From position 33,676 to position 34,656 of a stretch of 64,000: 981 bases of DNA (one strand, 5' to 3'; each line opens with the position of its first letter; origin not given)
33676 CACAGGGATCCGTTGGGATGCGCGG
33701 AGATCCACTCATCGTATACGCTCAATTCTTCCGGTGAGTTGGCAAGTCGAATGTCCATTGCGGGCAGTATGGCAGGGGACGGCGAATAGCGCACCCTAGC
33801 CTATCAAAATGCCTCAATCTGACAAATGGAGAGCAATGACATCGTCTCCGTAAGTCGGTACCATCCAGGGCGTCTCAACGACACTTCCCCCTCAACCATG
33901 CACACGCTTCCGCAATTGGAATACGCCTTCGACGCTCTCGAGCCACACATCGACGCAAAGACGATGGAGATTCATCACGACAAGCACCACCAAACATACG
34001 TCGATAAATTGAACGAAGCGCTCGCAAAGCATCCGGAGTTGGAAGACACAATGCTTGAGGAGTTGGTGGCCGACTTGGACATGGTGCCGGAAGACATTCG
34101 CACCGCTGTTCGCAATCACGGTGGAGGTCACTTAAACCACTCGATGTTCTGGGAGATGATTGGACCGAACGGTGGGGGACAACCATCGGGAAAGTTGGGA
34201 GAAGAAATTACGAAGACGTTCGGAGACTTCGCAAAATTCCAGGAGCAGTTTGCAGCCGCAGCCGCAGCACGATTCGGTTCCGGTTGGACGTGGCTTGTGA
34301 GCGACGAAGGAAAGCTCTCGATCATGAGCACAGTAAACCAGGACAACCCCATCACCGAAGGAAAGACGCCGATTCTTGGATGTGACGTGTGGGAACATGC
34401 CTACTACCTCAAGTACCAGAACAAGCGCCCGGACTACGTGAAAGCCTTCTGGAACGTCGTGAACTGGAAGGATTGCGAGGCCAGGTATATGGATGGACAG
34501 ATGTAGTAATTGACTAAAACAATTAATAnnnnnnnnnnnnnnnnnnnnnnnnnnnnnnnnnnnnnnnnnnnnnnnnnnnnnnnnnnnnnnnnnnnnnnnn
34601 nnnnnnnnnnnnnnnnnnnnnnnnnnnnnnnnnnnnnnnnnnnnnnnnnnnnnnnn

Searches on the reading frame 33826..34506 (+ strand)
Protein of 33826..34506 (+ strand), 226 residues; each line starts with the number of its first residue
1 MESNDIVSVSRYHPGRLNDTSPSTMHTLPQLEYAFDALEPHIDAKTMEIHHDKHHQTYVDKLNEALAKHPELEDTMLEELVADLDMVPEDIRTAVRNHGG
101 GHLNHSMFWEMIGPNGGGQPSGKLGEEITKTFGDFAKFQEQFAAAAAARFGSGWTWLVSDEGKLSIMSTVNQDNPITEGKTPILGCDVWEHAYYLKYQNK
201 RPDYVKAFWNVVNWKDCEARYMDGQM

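Call 69: search_protein_families(library=pfam, proteins=[window:33826-34506:+], max_evalue=0.001)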
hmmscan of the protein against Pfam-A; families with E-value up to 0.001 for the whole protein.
window:33826-34506:+ (226 aa): 2 families
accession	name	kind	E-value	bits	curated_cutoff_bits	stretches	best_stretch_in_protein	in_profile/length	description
PF02777.23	Sod_Fe_C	-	2.4e-43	146.8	20.9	1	120-220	1-102/102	Iron/manganese superoxide dismutases, C-terminal domain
PF00081.27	Sod_Fe_N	-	8.1e-31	106.8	27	1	26-111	2-80/82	Iron/manganese superoxide dismutases, alpha-hairpin domain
